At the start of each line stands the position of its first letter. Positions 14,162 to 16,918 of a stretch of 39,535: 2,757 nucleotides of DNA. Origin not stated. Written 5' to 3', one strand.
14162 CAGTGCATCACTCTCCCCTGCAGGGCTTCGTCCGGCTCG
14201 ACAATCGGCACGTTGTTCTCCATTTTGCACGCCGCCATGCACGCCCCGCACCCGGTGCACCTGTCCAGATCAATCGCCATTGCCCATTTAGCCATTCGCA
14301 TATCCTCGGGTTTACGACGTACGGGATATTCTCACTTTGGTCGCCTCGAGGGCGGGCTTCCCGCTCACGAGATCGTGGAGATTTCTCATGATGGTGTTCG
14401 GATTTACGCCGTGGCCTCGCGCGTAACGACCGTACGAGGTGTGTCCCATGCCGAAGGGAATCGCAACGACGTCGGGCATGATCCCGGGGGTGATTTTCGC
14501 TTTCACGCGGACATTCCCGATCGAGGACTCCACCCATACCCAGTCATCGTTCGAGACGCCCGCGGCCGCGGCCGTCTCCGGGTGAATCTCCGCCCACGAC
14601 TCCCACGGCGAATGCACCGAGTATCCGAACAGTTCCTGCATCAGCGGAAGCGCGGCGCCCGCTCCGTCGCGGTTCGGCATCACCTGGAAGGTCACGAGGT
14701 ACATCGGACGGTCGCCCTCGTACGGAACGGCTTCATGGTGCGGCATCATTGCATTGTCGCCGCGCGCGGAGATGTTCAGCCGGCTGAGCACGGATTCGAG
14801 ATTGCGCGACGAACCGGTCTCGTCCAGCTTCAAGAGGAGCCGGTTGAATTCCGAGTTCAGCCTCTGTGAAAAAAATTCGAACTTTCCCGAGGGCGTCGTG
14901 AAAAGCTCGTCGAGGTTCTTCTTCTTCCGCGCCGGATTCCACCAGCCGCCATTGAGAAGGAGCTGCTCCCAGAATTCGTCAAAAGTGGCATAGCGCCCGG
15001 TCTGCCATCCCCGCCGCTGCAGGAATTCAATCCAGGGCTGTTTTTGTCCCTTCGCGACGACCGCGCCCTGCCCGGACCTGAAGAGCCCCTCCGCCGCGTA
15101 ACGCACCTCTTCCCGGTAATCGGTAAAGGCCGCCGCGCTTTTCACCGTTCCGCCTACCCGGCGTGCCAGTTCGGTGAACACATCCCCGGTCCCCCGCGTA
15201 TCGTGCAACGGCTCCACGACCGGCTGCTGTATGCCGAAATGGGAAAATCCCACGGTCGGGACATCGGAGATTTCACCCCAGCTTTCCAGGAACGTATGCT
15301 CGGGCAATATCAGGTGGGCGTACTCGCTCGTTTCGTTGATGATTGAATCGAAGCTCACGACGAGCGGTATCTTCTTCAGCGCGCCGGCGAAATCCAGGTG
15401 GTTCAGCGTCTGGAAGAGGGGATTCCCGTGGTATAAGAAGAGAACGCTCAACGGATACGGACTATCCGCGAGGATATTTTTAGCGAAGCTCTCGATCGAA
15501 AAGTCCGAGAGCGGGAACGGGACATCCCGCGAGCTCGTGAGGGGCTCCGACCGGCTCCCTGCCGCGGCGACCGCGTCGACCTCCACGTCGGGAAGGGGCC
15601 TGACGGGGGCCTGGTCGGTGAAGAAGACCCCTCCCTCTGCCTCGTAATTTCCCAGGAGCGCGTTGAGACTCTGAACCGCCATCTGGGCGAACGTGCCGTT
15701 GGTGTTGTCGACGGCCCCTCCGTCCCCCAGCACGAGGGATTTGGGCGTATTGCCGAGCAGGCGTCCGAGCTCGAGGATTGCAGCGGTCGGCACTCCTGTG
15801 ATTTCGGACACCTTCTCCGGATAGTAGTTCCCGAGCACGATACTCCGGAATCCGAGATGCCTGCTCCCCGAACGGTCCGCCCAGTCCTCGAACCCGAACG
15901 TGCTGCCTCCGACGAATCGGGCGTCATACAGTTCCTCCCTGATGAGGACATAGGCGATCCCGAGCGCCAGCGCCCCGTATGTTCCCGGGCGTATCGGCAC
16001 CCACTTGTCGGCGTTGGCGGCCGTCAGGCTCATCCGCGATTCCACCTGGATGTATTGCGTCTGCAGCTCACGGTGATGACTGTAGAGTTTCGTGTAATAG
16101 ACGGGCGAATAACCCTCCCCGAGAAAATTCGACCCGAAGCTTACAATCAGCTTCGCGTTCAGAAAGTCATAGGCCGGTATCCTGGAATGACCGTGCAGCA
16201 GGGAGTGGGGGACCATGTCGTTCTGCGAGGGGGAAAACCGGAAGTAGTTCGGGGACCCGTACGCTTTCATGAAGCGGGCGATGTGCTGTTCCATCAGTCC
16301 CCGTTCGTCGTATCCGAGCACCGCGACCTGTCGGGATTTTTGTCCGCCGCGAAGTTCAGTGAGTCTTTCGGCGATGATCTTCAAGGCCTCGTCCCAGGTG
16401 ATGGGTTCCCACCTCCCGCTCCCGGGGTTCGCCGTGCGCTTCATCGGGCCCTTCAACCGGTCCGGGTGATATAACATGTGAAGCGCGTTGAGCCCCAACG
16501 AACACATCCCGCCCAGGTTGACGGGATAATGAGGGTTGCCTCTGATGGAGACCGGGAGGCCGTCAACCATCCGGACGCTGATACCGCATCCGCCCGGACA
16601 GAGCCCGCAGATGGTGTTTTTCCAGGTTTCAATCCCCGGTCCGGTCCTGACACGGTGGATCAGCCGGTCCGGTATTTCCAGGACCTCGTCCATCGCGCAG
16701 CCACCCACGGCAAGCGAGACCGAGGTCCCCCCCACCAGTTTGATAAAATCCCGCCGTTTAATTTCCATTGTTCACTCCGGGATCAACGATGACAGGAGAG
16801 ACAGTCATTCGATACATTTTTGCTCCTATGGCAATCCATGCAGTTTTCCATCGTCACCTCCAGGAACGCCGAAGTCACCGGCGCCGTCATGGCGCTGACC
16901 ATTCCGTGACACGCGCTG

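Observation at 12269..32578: About 20 kb co-directional supercluster of six quinone-linked membrane redox modules with 67 c-heme motifs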

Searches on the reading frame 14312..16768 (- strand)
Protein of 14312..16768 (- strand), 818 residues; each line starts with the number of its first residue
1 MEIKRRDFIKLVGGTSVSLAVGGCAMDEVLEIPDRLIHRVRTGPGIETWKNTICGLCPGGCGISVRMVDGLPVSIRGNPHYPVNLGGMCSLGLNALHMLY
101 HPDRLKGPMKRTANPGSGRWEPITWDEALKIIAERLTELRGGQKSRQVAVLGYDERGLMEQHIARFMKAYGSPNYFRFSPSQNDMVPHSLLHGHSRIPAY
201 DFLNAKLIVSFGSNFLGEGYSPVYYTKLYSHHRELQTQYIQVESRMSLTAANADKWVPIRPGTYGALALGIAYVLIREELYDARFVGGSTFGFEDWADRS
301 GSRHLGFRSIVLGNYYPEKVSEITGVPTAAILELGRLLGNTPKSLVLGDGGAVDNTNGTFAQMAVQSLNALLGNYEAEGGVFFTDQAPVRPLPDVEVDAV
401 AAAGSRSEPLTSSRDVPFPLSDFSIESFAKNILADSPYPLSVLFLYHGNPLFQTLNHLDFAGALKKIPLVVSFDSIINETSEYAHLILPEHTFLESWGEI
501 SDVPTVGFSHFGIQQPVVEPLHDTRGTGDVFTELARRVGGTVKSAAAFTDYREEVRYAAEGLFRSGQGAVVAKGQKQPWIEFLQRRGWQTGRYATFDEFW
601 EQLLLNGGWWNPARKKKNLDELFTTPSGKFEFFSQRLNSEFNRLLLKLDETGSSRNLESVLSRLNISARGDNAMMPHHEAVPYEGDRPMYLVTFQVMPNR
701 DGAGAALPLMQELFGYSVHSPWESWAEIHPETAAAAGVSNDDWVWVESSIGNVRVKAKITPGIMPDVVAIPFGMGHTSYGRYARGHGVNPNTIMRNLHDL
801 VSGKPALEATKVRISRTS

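Call 7: search_protein_families(library=pfam, proteins=[window:14312-16768:-], max_evalue=0.01)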
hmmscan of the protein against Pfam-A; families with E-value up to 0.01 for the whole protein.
window:14312-16768:- (818 aa): 3 families
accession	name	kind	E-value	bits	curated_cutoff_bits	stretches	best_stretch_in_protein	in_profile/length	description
PF00384.28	Molybdopterin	-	9.1e-35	120.7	24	1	104-536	1-352/353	Molybdopterin oxidoreductase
PF01568.27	Molydop_binding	-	2.7e-18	66.5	26.8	1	721-808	29-107/110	Molydopterin dinucleotide binding domain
PF04879.21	Molybdop_Fe4S4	-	1.2e-10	41.7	22.7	1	48-101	2-55/55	Molybdopterin oxidoreductase Fe4S4 domain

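Call 9: search_protein_families(library=ncbifam, proteins=[window:14312-16768:-], max_evalue=0.001)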
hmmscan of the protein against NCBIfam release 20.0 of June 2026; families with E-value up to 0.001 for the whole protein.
window:14312-16768:- (818 aa): 25 families
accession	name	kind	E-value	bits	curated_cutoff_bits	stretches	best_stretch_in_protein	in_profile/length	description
NF041783.2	mnquin_red_QrcB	equivalog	7.9e-90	301.9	440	2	1-539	1-504/695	menaquinone reductase molybdopterin-binding-like subunit QrcB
NF012032.0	PRK15488.1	equivalog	1.3e-88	297.8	694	2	1-539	1-528/759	thiosulfate reductase PhsA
NF041714.1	arsenate_red_ArrA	equivalog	4.7e-83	279.7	1600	1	1-814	1-845/848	arsenate respiratory reductase molybdopterin-containing subunit ArrA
TIGR02166.1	dmsA_ynfE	subfamily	5.9e-58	196.6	777.7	2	3-380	1-396/794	DMSO/selenate family reductase complex A subunit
TIGR01591.1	Fdh-alpha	equivalog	1.6e-55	188.4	666.25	3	52-381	1-318/672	formate dehydrogenase subunit alpha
NF041885.1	selenate_YnfE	exception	8.6e-42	142.9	1675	1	77-796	81-786/805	selenate/tellurate reductase subunit YnfE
NF041884.1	selenate_YnfF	exception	3.5e-40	137.7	1650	2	88-380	89-396/798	selenate/tellurate reductase subunit YnfF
TIGR03479.1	DMSO_red_II_alp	subfamily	8.9e-39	133.2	984.75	3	89-287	105-304/913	molybdopterin-dependent oxidoreductase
NF011566.1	PRK14990.1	exception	1.7e-36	125.6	1600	1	89-558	104-593/814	dimethylsulfoxide reductase subunit A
NF047855.1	AssmNtatRedNasC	equivalog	2.8e-31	108.6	1100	4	231-361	204-322/708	assimilatory nitrate reductase catalytic subunit NasC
NF011567.1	PRK14991.1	equivalog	5.9e-26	90.5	1750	2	427-521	608-706/1022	tetrathionate reductase subunit TtrA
TIGR00509.1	bisC_fam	subfamily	2.1e-21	75.9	1017.55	1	111-638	62-596/772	molybdopterin guanine dinucleotide-containing S/N-oxide reductase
TIGR01553.1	formate-DH-alph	equivalog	5e-20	70.9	814.2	1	2-140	1-140/1009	formate dehydrogenase-N subunit alpha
NF010055.0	PRK13532.1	equivalog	4.8e-17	61.5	904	1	1-169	1-166/830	nitrate reductase catalytic subunit NapA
NF041513.1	formate_DH_Act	exception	6.4e-17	60.6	1400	2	50-140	43-131/1067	formate dehydrogenase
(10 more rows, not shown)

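Call 31: search_solved_structures(query=window:14312-16768:-, max_evalue=0.00001, show_alignments=3)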
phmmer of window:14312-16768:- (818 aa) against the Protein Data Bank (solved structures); distinct sequences matched with E-value up to 0.00001: 53.
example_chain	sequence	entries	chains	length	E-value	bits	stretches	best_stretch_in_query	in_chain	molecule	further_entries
6cz7_A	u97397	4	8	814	1.9e-72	247.8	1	42-805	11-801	ArrA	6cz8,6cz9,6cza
2vpw_A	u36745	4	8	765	6.5e-48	166.6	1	52-587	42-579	THIOSULFATE REDUCTASE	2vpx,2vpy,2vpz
2e7z_A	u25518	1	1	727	1.1e-31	113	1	50-300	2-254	Acetylene hydratase Ahy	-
9t1s_L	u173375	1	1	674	2.5e-28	101.8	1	51-502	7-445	formate dehydrogenase (coenzyme F420)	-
2jim_A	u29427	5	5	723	7.1e-28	100.4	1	47-383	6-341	PERIPLASMIC NITRATE REDUCTASE | PROTEIN (PERIPLASMIC NITRATE REDUCTASE)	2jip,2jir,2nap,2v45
2jio_A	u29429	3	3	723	3.5e-27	98.1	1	47-383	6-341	PERIPLASMIC NITRATE REDUCTASE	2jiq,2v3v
9wxb_B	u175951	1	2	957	2.4e-26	95.3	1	51-501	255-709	Formate dehydrogenase alpha subunit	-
6tg9_A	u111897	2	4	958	1.5e-25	92.7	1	48-378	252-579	Formate dehydrogenase subunit alpha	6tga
8k9e_B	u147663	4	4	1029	3.7e-24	88.1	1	3-268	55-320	Fe-S-cluster-containing hydrogenase components 1-like protein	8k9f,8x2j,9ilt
7bkb_D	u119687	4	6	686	1.3e-23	86.2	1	50-539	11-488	Formate dehydrogenase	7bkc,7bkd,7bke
5e7o_A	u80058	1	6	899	7.2e-23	83.8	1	75-286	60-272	DMSO reductase family type II enzyme, molybdopterin subunit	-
4ydd_A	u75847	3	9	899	7.7e-23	83.7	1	75-286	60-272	DMSO reductase family type II enzyme, molybdopterin subunit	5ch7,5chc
9vap_A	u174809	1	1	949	1.5e-21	79.5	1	4-380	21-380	Formate dehydrogenase molybdopterin-binding subunit FdhA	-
7qv7_S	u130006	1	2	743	5.7e-21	77.5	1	52-556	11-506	Hydrogen dependent carbon dioxide reductase subunit FdhF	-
1aa6_A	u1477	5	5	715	2.4e-20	75.5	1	52-540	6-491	FORMATE DEHYDROGENASE H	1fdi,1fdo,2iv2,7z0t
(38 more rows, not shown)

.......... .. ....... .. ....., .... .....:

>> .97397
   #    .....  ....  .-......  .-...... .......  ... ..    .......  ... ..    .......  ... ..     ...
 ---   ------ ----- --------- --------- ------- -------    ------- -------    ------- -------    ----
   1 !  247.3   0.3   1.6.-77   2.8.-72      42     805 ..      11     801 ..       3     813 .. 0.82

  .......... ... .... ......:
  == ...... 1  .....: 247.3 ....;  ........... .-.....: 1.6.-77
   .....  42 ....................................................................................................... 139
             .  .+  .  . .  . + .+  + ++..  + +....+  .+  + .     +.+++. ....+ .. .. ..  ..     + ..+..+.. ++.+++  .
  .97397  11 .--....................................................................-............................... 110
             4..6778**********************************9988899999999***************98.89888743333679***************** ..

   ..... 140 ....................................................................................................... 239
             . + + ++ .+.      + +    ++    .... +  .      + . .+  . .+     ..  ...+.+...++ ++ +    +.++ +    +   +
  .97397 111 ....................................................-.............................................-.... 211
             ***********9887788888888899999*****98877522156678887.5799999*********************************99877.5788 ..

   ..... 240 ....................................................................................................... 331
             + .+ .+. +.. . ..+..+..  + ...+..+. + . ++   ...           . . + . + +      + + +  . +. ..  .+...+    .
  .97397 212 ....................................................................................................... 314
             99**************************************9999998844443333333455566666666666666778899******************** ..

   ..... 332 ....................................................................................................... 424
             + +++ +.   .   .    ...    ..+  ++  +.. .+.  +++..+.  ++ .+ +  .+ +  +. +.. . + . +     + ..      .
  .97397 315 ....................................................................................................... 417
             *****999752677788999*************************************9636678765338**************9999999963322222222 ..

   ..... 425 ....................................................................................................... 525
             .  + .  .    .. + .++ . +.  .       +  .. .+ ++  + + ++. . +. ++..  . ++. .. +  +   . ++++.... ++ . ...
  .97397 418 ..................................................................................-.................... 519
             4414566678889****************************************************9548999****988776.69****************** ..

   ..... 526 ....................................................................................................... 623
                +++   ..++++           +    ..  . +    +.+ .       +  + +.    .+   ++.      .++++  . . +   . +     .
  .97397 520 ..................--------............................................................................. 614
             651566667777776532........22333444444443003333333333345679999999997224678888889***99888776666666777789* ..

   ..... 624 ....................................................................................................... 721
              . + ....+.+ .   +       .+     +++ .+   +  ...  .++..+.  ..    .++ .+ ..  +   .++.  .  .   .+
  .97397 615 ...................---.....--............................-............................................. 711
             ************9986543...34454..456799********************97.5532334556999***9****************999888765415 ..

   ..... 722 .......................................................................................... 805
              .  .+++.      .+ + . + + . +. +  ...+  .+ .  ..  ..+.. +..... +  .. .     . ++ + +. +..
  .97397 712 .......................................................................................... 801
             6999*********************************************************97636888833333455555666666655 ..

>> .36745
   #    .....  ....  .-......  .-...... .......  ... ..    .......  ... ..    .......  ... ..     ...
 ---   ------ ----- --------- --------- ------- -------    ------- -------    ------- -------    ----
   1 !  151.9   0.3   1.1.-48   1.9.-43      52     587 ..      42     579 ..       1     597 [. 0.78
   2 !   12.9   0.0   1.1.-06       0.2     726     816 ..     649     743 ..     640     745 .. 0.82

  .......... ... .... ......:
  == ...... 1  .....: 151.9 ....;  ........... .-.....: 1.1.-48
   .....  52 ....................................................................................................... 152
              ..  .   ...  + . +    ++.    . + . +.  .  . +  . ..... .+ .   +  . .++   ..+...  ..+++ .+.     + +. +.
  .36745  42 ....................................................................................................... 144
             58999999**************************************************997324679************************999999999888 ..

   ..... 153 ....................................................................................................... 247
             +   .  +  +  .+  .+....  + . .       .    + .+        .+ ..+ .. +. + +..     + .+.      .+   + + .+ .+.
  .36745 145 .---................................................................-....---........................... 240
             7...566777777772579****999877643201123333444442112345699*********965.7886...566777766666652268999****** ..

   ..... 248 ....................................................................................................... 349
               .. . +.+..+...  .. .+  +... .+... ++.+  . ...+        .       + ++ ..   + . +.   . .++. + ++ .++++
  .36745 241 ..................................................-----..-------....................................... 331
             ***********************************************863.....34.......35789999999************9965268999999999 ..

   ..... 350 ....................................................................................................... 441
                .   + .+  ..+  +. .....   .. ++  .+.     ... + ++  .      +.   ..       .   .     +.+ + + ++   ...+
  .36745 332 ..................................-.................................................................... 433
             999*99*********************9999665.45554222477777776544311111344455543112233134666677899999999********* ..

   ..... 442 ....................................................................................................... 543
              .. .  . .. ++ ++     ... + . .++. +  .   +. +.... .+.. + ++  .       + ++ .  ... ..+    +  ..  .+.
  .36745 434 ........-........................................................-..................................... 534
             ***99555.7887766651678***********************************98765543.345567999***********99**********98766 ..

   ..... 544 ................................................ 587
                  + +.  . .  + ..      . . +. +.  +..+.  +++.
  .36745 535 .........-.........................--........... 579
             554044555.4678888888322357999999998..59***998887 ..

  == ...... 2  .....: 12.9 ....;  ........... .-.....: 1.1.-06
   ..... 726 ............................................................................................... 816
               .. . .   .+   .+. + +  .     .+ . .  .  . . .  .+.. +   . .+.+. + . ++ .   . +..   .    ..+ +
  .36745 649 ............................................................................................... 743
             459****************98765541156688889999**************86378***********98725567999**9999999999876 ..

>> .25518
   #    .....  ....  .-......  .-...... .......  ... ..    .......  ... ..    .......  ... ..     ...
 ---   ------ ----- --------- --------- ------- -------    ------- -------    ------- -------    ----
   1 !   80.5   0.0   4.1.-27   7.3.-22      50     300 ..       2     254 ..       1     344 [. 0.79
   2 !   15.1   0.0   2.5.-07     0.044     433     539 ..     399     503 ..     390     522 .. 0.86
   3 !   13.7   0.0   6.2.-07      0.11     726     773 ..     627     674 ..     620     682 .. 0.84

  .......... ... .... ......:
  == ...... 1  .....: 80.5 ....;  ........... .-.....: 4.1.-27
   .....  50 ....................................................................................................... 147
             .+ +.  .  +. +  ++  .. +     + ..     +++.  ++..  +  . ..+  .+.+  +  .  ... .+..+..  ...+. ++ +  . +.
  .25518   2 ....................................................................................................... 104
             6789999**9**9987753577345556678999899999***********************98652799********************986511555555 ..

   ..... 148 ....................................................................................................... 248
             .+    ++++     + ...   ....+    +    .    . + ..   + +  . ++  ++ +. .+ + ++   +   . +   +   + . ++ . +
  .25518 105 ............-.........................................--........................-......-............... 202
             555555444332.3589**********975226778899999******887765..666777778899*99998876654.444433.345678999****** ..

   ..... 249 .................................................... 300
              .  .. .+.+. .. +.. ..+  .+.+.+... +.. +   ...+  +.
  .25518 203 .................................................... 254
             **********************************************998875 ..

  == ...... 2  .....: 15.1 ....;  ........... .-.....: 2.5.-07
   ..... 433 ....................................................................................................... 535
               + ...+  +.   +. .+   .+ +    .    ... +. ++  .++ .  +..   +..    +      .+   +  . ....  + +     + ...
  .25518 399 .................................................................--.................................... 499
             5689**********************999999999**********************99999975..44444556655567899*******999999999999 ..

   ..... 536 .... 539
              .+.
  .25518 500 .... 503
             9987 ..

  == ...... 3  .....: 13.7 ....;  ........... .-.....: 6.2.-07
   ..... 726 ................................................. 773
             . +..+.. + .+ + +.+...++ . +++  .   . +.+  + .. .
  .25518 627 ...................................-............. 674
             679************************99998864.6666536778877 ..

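Call 63: find_homologous_proteins(query=window:14312-16768:-, max_evalue=1e-10)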
Query window:14312-16768:- (818 aa): 1809 proteins with E <= 1e-10 among 8000 candidates; the best 120 are listed.
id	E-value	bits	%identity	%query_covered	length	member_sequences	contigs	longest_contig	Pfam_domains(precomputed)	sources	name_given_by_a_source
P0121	0.0e+0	1908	100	100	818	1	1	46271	PF00384.28,PF01568.28,PF04879.22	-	-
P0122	0.0e+0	1566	79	100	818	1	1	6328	PF00384.28,PF01568.28,PF04879.22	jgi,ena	-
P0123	0.0e+0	1386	70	100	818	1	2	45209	PF00384.28,PF01568.28,PF04879.22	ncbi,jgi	-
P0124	0.0e+0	1368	69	100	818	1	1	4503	PF00384.28,PF01568.28,PF04879.22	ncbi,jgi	-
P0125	0.0e+0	1331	67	100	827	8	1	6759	PF00384.28,PF01568.28,PF04879.22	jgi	-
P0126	0.0e+0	1324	65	100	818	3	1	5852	PF00384.28,PF01568.28,PF04879.22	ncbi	-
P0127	0.0e+0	1323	66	100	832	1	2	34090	PF00384.28,PF01568.28,PF04879.22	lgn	-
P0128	0.0e+0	1321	66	100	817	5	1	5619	PF00384.28,PF01568.28,PF04879.22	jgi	jgi:anaerobic selenocysteine-containing dehydrogenase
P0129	0.0e+0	1310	66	100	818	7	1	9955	PF00384.28,PF01568.28,PF04879.22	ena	-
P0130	0.0e+0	1305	66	100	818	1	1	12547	PF00384.28,PF01568.28,PF04879.22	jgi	jgi:anaerobic selenocysteine-containing dehydrogenase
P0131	0.0e+0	1301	66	100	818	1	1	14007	PF00384.28,PF01568.28,PF04879.22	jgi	jgi:anaerobic selenocysteine-containing dehydrogenase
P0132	0.0e+0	1291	66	100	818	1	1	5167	PF00384.28,PF01568.28,PF04879.22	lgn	-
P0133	0.0e+0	1273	64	100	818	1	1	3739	PF00384.28,PF01568.28,PF04879.22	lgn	-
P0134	0.0e+0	1273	63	100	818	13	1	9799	PF00384.28,PF01568.28,PF04879.22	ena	-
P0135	0.0e+0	1272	64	100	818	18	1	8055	PF00384.28,PF01568.28,PF04879.22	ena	-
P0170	0.0e+0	1201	60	100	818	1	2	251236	PF00384.28,PF01568.28,PF04879.22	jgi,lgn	jgi:anaerobic selenocysteine-containing dehydrogenase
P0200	0.0e+0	1110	56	100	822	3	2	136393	PF00384.28,PF01568.28,PF04879.22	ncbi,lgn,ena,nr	ncbi:dimethyl sulfoxide reductase DmsA precursor [bacterium BMS3Abin03]|nr:dimethyl sulfoxide reduct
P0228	4.3e-237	807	45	100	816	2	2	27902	PF00384.28,PF01568.28,PF04879.22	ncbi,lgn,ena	-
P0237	9.8e-224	763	41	100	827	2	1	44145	PF00384.28,PF01568.28,PF04879.22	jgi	-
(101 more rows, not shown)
